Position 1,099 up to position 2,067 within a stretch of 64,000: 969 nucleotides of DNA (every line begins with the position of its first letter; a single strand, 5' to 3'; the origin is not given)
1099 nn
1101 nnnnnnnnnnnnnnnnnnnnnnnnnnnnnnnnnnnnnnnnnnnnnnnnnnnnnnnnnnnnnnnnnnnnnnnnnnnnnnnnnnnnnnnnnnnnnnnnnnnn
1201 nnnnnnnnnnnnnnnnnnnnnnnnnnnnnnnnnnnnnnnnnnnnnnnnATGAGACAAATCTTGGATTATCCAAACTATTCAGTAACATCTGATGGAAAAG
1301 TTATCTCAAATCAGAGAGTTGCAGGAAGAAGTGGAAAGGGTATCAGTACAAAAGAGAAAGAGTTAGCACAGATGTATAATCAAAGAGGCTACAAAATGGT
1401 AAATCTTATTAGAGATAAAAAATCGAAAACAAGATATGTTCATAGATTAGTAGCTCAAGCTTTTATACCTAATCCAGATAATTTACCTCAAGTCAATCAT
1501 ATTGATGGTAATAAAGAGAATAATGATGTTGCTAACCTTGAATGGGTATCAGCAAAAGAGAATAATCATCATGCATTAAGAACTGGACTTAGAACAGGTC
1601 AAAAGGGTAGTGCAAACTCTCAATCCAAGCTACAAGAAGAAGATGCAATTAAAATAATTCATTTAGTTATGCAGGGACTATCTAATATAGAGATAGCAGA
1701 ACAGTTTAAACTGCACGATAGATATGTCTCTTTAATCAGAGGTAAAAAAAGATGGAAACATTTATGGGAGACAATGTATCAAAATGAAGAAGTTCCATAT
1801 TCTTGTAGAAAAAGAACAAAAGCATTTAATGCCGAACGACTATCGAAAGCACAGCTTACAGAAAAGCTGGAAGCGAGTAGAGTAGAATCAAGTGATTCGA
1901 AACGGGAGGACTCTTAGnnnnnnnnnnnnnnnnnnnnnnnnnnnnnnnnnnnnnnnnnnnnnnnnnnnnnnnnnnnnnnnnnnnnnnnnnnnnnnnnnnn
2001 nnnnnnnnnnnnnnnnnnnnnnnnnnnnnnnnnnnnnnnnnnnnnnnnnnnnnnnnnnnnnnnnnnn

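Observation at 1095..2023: Group I intron with an HNH homing endonuclease splits nrdB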

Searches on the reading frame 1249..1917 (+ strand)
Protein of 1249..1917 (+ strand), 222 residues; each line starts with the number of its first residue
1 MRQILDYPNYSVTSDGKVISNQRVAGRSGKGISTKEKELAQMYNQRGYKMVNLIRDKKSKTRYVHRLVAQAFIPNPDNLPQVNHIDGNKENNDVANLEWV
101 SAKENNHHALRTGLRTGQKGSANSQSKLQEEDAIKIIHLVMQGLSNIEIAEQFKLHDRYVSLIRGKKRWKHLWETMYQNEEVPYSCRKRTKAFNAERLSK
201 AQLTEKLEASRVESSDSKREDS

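Call 5: search_protein_families(library=pfam, proteins=[window:1249-1914:+], max_evalue=0.01)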
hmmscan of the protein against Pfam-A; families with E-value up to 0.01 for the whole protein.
seq(222 aa): 2 families
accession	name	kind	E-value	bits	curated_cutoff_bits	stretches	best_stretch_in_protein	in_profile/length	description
PF13392.12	HNH_3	-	2e-10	40.6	24.8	1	62-106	1-45/46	HNH endonuclease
PF07463.16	NUMOD4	-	1.9e-06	28.4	23.4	1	3-53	5-48/49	NUMOD4 motif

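Call 6: search_protein_families(library=phrogs, proteins=[window:1249-1914:+], max_evalue=0.001)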
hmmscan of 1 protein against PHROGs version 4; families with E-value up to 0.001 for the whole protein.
seq(222 aa): 14 families
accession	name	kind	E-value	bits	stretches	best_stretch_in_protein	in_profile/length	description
phrog_59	-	DNA, RNA and nucleotide metabolism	2.5e-53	183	1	4-215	143-311/423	HNH endonuclease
phrog_959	-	DNA, RNA and nucleotide metabolism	5.2e-36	124.4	1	3-132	10-129/138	HNH endonuclease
phrog_1492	-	DNA, RNA and nucleotide metabolism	1e-23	85.2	1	4-117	50-167/414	HNH endonuclease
phrog_37683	-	unknown function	1.9e-22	80.7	1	29-172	127-271/279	-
phrog_99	-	DNA, RNA and nucleotide metabolism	1.7e-11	45.4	1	9-111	119-207/383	HNH endonuclease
phrog_15471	-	DNA, RNA and nucleotide metabolism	1e-09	39.5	1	39-129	9-81/183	HNH endonuclease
phrog_17657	-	DNA, RNA and nucleotide metabolism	2.4e-09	38.2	1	42-100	100-165/168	HNH endonuclease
phrog_826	-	DNA, RNA and nucleotide metabolism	3.4e-09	37.7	1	45-111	94-160/281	HNH endonuclease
phrog_7545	-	DNA, RNA and nucleotide metabolism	1.6e-08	35.9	1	35-118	55-143/160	HNH endonuclease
phrog_14913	-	DNA, RNA and nucleotide metabolism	5.7e-06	27.4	1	44-108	21-85/149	HNH endonuclease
phrog_30377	-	DNA, RNA and nucleotide metabolism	1.4e-05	26.1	1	61-127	9-73/82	HNH endonuclease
phrog_21964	-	DNA, RNA and nucleotide metabolism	3.9e-05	24.4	1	42-115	144-216/244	HNH endonuclease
phrog_6156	-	DNA, RNA and nucleotide metabolism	0.00028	21.3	0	107-172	165-230/261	endonuclease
phrog_20467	-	DNA, RNA and nucleotide metabolism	0.00054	20.8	0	113-172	48-107/112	HNH endonuclease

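Call 7: search_solved_structures(query=window:1249-1914:+, max_evalue=1, show_alignments=2)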
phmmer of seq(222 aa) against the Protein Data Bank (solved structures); distinct sequences matched with E-value up to 1: 1.
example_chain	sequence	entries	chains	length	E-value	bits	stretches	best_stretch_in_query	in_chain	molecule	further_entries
1u3e_M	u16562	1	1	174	8.6e-10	41.9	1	29-130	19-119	HNH homing endonuclease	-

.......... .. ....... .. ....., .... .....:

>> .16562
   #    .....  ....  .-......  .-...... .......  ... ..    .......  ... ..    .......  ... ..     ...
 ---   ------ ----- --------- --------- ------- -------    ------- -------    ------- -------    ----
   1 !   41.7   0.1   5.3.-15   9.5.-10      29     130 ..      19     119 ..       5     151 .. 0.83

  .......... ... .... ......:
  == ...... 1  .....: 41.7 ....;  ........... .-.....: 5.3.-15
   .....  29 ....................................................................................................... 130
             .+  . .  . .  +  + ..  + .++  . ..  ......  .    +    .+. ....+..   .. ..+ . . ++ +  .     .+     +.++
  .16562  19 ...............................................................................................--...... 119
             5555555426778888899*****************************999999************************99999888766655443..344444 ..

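Call 14: find_homologous_proteins(query=window:1249-1914:+, max_evalue=1e-10)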
Query seq(222 aa) (222 aa): 7430 proteins with E <= 1e-10 among 8000 candidates; the best 120 are listed.
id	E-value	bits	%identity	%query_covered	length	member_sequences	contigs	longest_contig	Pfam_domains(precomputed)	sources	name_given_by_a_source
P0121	2.3e-141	486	100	100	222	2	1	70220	PF07463.17,PF13392.13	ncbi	-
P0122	5.1e-92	325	69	100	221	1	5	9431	PF13392.13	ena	-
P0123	8.8e-92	324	70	91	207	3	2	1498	PF07463.17,PF13392.13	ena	-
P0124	9.5e-92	324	68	100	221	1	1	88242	PF13392.13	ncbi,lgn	-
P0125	5.5e-91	322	68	100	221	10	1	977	PF13392.13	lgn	-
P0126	4.6e-89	315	70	91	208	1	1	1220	PF13392.13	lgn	-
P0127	6.4e-89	315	68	100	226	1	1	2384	PF13392.13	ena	-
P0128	8.0e-89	315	68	100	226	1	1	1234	PF13392.13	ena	-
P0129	1.4e-88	314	68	100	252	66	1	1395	PF13392.13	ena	-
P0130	1.7e-88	314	65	100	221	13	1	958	PF13392.13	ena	-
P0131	2.2e-88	313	68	91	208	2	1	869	PF13392.13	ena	-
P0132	2.6e-88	313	67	100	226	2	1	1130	PF13392.13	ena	-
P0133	6.9e-88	312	65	100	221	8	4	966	PF13392.13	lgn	-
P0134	1.5e-87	311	68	100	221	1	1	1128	PF13392.13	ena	-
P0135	1.7e-87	310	65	100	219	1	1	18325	PF13392.13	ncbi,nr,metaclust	ncbi:HNH endonuclease [Thiovulum sp. ES]|nr:HNH endonuclease [Thiovulum sp. ES]|metaclust:status=act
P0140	2.5e-85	303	66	92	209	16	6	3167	PF13392.13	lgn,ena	-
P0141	8.6e-84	298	67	91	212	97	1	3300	PF13392.13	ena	-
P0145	1.4e-60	222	56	83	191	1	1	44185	PF13392.13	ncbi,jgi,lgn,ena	-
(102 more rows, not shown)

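Call 15: find_encoding_contigs(protein=P0121, flank=3000, max_places=3)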
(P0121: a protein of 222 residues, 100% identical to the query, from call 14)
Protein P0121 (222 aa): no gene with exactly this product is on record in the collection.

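Call 16: find_encoding_contigs(protein=P0124, flank=3000, max_places=3)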
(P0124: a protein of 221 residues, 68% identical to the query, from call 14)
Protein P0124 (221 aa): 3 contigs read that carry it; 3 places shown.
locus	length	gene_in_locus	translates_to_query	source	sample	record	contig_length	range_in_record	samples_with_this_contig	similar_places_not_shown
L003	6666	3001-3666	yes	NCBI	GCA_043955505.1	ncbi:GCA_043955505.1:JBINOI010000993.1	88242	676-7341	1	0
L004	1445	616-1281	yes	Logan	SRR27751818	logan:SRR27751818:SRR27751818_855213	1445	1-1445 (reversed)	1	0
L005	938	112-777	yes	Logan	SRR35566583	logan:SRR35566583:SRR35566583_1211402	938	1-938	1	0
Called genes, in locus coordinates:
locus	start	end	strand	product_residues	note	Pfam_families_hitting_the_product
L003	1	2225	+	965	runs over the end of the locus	?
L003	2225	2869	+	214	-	PF00268:Ribonuc_red_sm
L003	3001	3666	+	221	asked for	PF13392:HNH_3 (weak)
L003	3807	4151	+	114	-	PF00268:Ribonuc_red_sm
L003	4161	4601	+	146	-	-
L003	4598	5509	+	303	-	PF02511:Thy1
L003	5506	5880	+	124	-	PF18909:dGTP_diPhyd_N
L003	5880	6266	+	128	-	PF00574:CLP_protease, PF01972:SDH_protease, PF25145:NfeD1b_N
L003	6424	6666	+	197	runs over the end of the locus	PF13392:HNH_3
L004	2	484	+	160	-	?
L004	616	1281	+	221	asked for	PF13392:HNH_3 (weak)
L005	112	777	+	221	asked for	PF13392:HNH_3 (weak)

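Call 17: find_encoding_contigs(protein=P0135, flank=3000, max_places=3)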
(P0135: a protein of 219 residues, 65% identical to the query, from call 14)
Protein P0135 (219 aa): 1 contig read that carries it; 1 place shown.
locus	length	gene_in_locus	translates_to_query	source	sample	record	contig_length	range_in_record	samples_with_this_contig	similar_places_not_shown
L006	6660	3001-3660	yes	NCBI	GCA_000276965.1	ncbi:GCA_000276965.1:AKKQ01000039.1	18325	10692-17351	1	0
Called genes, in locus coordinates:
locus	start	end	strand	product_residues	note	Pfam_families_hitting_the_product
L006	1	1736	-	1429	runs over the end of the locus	PF13426:PAS_9, PF08447:PAS_3, PF00989:PAS, PF08447:PAS_3, PF13426:PAS_9, PF00512:HisKA, PF02518:HATPase_c, PF00072:Response_reg, +5 more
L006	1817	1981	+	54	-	-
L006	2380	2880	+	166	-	PF00268:Ribonuc_red_sm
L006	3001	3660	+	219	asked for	PF13392:HNH_3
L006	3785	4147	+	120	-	PF00268:Ribonuc_red_sm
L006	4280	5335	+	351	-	PF01118:Semialdhyde_dh, PF02774:Semialdhyde_dhC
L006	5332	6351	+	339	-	PF01208:URO-D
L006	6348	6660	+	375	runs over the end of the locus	PF00988:CPSase_sm_chain, PF00117:GATase, PF07722:Peptidase_C26 (faint)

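Call 28: find_encoding_contigs(protein=P0122, flank=2500, max_places=4)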
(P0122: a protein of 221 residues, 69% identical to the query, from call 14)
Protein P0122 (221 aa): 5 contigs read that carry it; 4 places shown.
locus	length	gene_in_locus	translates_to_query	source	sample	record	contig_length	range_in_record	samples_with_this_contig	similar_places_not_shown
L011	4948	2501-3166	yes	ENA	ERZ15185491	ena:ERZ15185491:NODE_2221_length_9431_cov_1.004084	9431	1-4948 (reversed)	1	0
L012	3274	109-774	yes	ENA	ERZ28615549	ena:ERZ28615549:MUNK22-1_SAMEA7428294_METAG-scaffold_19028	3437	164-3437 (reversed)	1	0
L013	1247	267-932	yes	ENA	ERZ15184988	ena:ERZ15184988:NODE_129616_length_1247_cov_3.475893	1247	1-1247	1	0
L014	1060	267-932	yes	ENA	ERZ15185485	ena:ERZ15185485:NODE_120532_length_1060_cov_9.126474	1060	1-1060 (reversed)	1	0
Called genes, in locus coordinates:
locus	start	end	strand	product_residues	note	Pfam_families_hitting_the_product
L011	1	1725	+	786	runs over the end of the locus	PF03477:ATP-cone (weak), PF00317:Ribonuc_red_lgN, PF02867:Ribonuc_red_lgC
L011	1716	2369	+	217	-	PF00268:Ribonuc_red_sm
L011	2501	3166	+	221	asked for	PF13392:HNH_3 (weak)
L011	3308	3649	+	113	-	PF00268:Ribonuc_red_sm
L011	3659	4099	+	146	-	-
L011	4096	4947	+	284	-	?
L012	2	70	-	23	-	?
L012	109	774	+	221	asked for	PF13392:HNH_3 (weak)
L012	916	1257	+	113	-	PF00268:Ribonuc_red_sm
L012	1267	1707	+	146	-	-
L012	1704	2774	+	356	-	PF02511:Thy1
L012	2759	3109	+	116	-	PF18909:dGTP_diPhyd_N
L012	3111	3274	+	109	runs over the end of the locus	?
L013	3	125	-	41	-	?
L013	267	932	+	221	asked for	PF13392:HNH_3 (weak)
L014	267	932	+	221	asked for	PF13392:HNH_3 (weak)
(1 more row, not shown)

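Call 29: find_encoding_contigs(protein=P0145, flank=2500, max_places=3)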
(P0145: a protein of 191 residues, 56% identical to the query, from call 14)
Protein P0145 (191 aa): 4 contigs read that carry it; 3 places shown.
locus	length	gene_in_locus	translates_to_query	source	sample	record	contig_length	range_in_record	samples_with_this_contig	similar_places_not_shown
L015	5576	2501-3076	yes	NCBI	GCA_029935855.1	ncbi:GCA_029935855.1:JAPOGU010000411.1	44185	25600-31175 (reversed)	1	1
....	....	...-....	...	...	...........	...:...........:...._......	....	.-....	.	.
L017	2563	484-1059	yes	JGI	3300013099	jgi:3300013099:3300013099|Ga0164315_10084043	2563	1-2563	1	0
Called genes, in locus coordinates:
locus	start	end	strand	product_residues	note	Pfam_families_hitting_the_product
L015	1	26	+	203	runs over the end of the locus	-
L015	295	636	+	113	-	-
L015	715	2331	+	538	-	PF00268:Ribonuc_red_sm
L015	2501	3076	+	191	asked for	PF13392:HNH_3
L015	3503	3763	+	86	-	PF00268:Ribonuc_red_sm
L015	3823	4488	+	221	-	-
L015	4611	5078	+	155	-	-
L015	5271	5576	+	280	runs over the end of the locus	-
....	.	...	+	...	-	?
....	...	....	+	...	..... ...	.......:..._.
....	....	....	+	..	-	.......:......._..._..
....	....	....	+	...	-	-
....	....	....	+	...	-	?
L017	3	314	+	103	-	?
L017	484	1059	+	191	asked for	PF13392:HNH_3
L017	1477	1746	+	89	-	PF00268:Ribonuc_red_sm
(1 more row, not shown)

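Call 30: find_encoding_contigs(protein=P0140, flank=2500, max_places=4)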
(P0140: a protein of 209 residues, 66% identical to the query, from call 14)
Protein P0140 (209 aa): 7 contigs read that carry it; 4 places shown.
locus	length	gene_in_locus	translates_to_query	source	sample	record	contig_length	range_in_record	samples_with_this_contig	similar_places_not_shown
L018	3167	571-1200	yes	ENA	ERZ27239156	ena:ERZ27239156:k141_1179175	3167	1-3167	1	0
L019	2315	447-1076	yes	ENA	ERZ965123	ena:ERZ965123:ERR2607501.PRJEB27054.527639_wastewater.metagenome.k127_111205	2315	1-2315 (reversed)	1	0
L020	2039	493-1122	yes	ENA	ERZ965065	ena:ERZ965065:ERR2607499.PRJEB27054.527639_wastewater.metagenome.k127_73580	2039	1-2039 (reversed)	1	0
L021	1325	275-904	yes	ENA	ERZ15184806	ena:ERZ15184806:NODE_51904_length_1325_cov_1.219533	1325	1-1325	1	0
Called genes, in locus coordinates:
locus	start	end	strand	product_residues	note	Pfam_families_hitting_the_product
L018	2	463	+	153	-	?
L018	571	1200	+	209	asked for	PF13392:HNH_3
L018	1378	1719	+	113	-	PF00268:Ribonuc_red_sm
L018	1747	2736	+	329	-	PF00691:OmpA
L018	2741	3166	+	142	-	?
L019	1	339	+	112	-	?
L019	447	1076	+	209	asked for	PF13392:HNH_3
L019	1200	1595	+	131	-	PF00268:Ribonuc_red_sm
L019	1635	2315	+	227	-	?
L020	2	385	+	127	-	?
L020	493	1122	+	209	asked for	PF13392:HNH_3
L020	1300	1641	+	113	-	PF00268:Ribonuc_red_sm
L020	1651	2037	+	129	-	?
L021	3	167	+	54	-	?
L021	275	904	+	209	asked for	PF13392:HNH_3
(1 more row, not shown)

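Call 31: find_encoding_contigs(protein=P0141, flank=2500, max_places=3)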
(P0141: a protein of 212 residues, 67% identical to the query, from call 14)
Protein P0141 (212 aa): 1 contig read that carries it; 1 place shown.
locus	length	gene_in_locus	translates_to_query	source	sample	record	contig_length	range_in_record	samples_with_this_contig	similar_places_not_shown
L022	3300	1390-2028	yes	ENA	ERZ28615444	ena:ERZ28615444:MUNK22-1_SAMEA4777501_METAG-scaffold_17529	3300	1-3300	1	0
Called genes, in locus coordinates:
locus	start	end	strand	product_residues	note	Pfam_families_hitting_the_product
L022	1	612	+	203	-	?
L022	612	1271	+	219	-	PF00268:Ribonuc_red_sm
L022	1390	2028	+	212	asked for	PF13392:HNH_3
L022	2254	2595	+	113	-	PF00268:Ribonuc_red_sm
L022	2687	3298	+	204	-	?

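Call 43: list_cluster_members(proteins=[P0121, P0124, P0145, P0001])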
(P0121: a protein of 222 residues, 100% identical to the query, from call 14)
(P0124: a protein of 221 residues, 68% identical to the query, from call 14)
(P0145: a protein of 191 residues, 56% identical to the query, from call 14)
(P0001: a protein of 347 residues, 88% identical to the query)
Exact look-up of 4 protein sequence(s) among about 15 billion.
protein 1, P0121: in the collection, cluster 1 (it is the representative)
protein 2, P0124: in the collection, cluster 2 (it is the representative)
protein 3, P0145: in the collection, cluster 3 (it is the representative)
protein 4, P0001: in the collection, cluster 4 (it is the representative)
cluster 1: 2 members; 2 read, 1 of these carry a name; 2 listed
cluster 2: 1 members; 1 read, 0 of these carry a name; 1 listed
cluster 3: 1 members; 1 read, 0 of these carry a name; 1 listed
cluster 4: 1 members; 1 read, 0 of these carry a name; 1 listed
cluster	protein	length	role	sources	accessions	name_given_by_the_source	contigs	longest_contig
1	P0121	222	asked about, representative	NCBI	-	-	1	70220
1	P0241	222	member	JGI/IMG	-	hypothetical protein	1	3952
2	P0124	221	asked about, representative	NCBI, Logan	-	-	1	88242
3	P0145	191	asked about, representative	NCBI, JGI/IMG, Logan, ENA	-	-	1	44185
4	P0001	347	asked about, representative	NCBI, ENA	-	-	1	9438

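Call 54: search_protein_families(library=ncbifam, proteins=[window:1249-1917:+], max_evalue=0.00001)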
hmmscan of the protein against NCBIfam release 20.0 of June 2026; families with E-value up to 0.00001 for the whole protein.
window:1249-1917:+ (222 aa): 0 families

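Call 63: find_related_loci(query=P0121, collection=genome_contigs, flank=3000)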
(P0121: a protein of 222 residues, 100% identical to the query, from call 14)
Query P0121 (222 aa) in genome_contigs; peptide patterns used: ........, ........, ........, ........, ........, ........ (x = any residue, [..] = any of these).
81 stretches matched a pattern; 4 encode a relative of the query (tblastn E <= 1e-3); 4 distinct loci.
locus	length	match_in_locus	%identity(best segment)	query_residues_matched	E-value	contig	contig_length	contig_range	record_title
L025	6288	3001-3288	46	9-115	1e-22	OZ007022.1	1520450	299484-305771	MAG: uncultured Bacilli bacterium isolate 6730_HET_VAC_s0.ctg000451l_hifiasm_large MAG genome assembly, chromosome: 1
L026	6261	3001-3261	46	10-107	5e-19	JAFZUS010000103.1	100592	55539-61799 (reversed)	MAG: Prevotella sp. isolate RGIG8115 Water_buffalos_Rumen-3__c774566, whole genome shotgun sequence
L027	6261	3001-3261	45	10-107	1e-18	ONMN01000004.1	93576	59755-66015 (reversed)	uncultured Prevotellaceae bacterium isolate RUG443 genome assembly, contig: scaffold_76, whole genome shotgun sequence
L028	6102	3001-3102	43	153-185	2e-5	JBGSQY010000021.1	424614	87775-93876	MAG: Bythopirellula sp. isolate JTS-AC344 k141_4294351, whole genome shotgun sequence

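Call 67: predict_structure(alignment_id=A2)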
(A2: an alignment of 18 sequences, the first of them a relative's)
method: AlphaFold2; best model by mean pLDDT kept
length: 222 residues; sequences in the alignment: 18
mean_pLDDT: 80.1   pTM: 0.56
mean pLDDT of the five models: 80.1, 79.8, 67.7, 65.2, 65.1
residues with pLDDT >= 90: 91; 70-90: 79; 50-70: 31; < 50: 21
segments of 3 or more residues with pLDDT < 50: 204-222
pLDDT, mean of each block of 10 residues (from residue 1): 94 97 75 89 93 92 97 96 92 97 85 66 67 90 88 89 85 81 65 59 45 32 27
secondary structure, 60 per line:
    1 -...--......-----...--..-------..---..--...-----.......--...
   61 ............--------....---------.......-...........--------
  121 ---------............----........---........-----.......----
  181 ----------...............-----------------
elements in order: E2-4 E7-12 E18-20 E41-43 E49-55 E58-63 H64-72 E81-84 E97-100 H102-112 H130-141 H146-153 H157-164 H170-176 H191-205
